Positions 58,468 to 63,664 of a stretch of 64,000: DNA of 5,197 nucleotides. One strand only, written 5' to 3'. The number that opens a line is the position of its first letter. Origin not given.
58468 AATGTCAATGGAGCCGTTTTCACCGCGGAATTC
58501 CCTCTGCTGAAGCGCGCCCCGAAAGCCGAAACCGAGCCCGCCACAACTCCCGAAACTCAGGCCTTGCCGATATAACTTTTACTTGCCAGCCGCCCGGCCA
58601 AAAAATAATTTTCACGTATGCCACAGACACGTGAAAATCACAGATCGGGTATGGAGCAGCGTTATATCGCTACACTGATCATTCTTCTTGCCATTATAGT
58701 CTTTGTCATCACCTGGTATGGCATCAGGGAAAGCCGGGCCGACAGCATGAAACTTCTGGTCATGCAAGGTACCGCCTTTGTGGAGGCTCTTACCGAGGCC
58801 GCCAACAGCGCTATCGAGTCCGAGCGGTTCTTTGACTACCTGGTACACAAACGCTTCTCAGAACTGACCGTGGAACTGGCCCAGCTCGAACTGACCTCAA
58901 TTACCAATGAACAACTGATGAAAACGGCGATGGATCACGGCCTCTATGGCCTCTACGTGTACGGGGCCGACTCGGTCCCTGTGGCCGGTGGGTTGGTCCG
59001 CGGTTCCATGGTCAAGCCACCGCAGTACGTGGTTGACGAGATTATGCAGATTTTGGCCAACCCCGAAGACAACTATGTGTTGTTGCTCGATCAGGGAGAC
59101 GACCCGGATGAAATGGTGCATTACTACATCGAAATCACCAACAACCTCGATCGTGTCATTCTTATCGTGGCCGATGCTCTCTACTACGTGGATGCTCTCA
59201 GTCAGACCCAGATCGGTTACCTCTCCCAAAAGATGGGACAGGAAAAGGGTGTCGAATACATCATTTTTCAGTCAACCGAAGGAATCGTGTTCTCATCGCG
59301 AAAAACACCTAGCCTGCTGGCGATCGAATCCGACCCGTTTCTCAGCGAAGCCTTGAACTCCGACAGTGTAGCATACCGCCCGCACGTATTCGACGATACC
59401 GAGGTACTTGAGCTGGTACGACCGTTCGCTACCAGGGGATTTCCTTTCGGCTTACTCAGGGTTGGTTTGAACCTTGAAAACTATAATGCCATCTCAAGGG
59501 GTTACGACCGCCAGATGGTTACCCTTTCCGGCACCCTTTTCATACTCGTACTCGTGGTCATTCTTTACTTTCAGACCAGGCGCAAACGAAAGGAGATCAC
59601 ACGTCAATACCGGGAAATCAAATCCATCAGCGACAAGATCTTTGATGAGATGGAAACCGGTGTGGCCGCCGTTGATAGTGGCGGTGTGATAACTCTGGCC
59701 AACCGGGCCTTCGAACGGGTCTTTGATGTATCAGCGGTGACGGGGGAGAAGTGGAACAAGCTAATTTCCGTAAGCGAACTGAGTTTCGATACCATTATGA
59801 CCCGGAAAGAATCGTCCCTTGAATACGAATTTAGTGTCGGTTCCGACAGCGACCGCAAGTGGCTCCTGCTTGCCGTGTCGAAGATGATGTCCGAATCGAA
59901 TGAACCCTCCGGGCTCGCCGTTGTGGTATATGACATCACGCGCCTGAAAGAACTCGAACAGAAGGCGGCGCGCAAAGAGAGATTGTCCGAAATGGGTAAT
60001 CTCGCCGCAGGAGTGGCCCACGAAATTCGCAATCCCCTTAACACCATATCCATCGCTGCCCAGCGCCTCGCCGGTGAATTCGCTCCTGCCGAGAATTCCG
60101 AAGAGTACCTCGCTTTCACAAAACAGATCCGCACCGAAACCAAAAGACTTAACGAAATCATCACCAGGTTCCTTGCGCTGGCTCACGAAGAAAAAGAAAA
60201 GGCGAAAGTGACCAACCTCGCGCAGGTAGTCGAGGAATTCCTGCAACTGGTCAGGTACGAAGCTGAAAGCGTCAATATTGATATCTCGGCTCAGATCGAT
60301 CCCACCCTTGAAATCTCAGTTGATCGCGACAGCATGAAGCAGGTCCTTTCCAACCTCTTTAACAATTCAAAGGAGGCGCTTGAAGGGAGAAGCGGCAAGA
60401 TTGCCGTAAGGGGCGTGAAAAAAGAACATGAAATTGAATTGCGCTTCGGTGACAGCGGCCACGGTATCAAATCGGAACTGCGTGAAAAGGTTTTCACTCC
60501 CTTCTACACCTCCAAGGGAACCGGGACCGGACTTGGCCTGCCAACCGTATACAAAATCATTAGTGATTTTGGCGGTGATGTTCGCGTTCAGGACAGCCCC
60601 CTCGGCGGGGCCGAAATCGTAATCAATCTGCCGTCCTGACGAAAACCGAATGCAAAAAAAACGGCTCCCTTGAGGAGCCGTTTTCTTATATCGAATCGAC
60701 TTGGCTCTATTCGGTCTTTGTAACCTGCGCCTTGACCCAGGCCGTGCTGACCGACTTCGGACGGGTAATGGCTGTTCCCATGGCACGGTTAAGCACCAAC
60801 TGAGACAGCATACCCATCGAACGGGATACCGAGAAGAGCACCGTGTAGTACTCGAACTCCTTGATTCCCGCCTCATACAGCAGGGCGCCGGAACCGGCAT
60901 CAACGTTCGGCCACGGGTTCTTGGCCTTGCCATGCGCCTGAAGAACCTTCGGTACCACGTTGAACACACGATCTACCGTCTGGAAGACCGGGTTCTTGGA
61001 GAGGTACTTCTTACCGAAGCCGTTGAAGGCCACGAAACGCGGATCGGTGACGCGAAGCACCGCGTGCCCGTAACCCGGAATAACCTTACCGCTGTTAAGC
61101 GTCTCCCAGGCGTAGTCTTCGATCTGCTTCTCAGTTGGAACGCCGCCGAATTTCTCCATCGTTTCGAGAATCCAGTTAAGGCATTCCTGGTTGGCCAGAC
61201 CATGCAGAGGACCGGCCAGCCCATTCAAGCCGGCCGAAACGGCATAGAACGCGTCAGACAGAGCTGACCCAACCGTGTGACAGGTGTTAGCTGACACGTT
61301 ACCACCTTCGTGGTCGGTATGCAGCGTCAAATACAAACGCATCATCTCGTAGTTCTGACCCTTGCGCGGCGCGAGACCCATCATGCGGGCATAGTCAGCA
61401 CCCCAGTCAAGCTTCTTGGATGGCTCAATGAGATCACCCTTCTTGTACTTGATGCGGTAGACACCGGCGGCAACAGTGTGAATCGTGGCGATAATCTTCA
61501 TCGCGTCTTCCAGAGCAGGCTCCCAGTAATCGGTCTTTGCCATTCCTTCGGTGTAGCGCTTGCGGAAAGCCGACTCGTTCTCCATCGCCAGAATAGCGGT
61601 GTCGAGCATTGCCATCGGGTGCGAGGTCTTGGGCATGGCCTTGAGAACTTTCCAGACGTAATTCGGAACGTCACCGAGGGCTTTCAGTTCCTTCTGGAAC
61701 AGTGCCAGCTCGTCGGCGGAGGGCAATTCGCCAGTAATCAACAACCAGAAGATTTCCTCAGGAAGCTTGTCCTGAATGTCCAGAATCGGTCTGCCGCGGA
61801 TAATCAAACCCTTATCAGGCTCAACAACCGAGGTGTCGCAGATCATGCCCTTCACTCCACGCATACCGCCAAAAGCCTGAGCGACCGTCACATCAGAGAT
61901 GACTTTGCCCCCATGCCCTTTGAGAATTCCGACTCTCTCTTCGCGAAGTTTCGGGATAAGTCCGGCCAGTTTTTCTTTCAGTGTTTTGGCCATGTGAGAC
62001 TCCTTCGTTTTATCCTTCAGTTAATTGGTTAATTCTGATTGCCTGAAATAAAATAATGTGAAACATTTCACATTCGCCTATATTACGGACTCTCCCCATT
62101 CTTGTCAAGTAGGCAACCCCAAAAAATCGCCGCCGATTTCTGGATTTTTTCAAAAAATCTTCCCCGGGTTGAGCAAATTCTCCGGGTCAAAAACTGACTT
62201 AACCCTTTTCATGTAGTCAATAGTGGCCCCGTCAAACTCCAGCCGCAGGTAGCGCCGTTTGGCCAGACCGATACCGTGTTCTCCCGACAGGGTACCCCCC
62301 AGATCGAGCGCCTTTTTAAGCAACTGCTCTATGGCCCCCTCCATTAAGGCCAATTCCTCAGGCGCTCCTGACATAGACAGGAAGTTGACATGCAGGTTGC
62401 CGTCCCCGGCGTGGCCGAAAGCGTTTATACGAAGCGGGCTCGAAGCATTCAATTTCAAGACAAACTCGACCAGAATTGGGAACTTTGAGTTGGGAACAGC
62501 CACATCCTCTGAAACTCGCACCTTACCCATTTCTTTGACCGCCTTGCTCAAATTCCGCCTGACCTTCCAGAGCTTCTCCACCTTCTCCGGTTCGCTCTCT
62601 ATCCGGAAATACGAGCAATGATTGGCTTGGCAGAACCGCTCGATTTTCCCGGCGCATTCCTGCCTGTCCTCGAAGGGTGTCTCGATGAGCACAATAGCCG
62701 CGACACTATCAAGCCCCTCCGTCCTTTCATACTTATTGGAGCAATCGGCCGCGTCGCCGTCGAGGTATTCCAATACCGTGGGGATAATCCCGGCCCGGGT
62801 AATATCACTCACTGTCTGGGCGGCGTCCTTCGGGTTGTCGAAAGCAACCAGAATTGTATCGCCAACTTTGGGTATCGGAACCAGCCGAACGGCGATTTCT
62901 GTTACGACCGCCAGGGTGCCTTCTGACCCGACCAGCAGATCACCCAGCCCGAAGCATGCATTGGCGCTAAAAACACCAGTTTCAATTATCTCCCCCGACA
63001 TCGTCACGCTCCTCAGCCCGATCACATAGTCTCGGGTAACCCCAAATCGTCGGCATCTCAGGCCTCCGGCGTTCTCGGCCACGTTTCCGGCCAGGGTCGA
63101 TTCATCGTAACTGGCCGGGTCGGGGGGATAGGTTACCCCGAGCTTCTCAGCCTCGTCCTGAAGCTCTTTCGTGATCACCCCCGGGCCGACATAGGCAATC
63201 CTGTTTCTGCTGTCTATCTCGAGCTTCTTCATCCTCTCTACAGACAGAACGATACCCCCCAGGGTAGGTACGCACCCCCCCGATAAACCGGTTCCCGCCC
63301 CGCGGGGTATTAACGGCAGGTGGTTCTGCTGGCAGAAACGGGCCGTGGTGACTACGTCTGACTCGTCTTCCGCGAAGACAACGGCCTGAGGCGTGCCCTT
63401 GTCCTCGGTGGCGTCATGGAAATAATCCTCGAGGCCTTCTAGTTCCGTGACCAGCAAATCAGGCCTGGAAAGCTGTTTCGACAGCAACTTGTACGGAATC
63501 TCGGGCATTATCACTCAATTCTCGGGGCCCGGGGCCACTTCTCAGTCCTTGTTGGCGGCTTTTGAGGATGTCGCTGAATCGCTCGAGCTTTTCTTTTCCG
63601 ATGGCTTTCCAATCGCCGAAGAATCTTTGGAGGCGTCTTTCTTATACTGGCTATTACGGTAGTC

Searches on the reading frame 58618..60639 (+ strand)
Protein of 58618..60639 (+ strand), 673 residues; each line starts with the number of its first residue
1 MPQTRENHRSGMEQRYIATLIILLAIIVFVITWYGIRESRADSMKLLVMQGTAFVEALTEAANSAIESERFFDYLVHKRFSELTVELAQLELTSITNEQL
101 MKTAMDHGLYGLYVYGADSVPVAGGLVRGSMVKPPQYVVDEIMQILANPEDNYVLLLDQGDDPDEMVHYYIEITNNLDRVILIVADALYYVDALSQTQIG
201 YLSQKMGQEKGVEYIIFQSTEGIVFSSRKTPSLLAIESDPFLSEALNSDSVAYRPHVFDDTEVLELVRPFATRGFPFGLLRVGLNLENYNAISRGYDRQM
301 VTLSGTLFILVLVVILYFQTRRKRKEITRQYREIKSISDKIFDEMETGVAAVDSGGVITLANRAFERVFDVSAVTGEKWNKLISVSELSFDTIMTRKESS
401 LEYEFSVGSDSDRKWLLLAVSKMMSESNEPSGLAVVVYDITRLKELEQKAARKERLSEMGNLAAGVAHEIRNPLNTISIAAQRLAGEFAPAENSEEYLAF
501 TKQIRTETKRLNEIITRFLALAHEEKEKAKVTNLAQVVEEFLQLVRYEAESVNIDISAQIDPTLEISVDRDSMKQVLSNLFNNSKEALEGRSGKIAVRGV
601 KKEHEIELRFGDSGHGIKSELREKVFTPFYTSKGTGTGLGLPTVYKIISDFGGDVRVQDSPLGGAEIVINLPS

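Call 66: search_protein_families(library=pfam, proteins=[window:58618-60639:+], max_evalue=0.00001)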
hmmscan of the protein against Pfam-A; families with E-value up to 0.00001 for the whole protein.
window:58618-60639:+ (673 aa): 3 families
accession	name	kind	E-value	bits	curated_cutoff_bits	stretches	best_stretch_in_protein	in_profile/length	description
PF02518.31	HATPase_c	-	1.2e-19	71.3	26.4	1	569-672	2-108/111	Histidine kinase-, DNA gyrase B-, and HSP90-like ATPase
PF00512.31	HisKA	-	8.6e-14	51.8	26.9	1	459-525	2-64/66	His Kinase A (phospho-acceptor) domain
PF00989.32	PAS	-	5e-06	26.9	22.6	0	340-440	5-113/113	PAS fold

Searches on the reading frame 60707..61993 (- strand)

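Call 73: search_protein_families(library=pfam, proteins=[window:60707-61993:-], max_evalue=0.0001)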
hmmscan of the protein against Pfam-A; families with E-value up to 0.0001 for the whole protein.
window:60707-61993:- (428 aa): 1 family
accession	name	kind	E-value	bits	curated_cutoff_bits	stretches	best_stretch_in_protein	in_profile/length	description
PF00285.26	Citrate_synt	-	2.2e-90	303.7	27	1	43-413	1-357/357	Citrate synthase, C-terminal domain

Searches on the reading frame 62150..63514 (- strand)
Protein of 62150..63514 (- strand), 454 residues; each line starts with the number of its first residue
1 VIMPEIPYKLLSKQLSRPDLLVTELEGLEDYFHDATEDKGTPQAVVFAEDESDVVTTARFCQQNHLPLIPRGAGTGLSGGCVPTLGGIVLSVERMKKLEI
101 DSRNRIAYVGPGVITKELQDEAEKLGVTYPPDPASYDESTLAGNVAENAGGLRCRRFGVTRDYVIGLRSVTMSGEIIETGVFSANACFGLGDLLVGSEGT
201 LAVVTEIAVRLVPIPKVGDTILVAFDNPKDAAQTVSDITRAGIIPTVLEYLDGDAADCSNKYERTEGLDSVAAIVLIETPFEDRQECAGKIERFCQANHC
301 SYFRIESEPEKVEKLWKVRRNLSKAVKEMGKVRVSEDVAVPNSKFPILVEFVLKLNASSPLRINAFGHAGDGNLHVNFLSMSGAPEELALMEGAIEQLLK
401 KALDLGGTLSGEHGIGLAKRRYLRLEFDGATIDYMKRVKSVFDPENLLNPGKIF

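Call 73: search_protein_families(library=pfam, proteins=[window:62150-63514:-], max_evalue=0.0001)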
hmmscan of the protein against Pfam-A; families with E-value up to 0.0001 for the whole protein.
window:62150-63514:- (454 aa): 2 families
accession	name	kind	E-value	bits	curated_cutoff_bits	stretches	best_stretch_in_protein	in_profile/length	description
PF02913.24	FAD-oxidase_C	-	3.4e-58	197.7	21.2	1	215-453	2-248/248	FAD linked oxidases, C-terminal domain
PF01565.28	FAD_binding_4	-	2e-38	131.7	26.4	1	42-180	1-139/139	FAD binding domain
